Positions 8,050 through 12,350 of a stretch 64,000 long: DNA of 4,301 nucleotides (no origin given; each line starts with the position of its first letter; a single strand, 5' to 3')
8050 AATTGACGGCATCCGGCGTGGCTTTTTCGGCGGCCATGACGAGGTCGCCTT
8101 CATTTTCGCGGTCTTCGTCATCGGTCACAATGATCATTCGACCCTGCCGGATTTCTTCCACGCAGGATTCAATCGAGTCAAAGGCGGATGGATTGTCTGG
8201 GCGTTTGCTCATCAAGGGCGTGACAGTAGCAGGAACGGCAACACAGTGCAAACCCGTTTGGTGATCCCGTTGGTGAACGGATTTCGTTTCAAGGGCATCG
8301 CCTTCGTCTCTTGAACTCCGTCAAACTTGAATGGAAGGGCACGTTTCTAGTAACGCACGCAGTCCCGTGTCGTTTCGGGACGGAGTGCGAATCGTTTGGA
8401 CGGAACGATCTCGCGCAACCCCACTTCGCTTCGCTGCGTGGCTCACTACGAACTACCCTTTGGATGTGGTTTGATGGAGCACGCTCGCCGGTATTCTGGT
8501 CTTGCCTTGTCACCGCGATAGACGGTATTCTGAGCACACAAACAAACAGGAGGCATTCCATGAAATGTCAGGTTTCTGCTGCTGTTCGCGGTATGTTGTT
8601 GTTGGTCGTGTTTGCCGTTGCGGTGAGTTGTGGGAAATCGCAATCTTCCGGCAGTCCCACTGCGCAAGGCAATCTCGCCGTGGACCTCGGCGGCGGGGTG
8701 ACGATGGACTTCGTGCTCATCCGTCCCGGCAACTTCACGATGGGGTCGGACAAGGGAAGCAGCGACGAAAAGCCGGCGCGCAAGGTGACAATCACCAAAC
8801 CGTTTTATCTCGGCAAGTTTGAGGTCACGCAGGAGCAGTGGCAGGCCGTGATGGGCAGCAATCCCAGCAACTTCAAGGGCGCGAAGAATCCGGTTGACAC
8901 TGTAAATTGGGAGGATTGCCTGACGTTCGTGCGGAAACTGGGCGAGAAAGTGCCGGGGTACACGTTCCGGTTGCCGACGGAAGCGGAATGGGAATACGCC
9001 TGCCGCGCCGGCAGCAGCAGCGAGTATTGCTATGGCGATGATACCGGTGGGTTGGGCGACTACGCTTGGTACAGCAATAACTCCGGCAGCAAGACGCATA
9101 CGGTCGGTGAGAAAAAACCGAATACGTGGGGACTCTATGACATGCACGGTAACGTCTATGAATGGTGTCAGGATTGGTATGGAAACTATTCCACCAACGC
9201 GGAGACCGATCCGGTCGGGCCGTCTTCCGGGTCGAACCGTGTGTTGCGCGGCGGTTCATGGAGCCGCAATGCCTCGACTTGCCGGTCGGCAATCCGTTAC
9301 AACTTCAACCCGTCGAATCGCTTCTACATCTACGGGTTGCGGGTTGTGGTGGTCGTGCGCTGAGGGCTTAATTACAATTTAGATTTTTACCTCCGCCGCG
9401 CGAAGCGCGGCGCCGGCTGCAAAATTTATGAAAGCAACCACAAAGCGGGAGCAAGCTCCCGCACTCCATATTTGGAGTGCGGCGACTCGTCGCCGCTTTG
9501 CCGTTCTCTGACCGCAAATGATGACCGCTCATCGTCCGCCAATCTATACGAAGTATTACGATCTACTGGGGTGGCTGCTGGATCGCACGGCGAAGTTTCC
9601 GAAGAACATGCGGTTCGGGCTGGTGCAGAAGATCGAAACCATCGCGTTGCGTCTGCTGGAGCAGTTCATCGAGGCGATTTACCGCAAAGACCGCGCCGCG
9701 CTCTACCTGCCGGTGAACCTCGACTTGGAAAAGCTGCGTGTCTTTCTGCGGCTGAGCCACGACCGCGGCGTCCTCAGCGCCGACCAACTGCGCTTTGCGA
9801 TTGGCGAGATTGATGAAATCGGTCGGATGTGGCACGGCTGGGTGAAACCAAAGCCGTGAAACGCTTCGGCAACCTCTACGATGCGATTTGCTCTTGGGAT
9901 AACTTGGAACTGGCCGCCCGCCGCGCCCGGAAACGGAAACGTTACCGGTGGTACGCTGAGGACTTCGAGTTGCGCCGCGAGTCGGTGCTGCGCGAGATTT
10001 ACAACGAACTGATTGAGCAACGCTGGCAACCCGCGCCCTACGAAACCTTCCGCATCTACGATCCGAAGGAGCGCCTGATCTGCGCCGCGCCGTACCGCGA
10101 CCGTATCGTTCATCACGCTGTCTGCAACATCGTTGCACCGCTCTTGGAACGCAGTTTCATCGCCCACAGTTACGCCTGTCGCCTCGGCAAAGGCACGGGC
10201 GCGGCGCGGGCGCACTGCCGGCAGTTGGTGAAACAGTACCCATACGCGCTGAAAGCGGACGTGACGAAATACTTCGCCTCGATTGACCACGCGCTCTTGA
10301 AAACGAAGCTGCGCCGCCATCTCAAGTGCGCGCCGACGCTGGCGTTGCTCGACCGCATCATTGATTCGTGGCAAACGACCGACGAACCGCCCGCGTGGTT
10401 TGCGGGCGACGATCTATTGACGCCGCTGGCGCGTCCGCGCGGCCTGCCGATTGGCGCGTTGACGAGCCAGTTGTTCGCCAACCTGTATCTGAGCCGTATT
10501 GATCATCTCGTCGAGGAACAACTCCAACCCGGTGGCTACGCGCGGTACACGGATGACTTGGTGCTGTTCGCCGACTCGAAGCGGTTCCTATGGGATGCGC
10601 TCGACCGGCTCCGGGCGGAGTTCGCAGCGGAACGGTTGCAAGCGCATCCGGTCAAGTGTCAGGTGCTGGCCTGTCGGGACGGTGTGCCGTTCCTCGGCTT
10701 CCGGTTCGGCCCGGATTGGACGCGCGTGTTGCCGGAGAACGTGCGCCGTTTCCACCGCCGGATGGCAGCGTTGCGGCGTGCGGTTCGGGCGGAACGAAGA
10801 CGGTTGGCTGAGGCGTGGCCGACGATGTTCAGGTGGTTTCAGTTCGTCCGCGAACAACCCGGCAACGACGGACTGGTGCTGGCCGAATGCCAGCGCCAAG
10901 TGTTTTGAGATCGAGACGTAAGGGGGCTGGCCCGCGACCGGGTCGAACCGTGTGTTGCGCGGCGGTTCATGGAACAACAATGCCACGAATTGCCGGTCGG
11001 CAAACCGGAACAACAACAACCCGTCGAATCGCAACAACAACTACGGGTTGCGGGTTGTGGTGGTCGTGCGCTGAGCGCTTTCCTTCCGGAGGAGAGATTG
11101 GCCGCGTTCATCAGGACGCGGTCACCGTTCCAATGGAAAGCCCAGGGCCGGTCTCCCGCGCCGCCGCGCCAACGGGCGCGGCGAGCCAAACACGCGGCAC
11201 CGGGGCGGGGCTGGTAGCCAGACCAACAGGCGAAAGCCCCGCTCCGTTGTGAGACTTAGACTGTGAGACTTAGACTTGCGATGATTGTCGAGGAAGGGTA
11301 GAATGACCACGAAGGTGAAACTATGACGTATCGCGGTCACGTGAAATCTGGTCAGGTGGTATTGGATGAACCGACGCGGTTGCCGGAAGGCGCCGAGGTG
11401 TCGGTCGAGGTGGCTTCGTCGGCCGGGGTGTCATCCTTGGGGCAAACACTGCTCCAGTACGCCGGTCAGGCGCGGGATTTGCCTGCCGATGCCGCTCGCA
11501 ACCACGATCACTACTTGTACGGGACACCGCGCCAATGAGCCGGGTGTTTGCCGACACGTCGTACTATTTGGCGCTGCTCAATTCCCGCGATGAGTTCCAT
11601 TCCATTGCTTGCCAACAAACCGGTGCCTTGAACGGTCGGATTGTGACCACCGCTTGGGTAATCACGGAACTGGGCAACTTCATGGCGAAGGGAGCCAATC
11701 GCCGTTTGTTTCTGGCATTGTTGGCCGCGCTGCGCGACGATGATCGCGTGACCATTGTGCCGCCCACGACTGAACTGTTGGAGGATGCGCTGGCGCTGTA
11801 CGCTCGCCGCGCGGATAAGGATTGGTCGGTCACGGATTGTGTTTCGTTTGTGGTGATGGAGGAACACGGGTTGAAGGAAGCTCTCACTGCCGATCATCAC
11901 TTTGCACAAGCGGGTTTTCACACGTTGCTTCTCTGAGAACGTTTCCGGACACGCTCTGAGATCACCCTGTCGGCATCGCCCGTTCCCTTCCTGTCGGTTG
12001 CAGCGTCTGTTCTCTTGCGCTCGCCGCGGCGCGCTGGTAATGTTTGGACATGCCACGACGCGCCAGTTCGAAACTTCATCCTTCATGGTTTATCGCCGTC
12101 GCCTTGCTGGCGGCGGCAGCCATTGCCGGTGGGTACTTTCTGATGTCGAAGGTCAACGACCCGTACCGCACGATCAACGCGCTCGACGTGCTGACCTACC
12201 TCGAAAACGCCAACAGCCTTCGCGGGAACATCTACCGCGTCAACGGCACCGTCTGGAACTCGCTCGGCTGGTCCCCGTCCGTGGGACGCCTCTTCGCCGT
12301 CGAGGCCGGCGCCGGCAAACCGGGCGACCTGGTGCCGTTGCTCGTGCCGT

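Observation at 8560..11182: Complete diversity-generating retroelement (target-VR / avd / RT / TR) with adenine-specific VR-TR divergence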

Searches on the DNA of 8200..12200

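Call 28: search_rna_families(source=window, start=8200, end=12200, threshold=evalue, max_evalue=1)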
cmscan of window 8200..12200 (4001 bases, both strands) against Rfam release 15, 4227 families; matches with E-value up to 1: 1.
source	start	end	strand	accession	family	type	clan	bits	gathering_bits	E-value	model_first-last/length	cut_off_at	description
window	11158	11191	+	RF01340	CRISPR-DR29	Gene; CRISPR;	-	20.8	39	0.57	1-37/37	no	CRISPR RNA direct repeat element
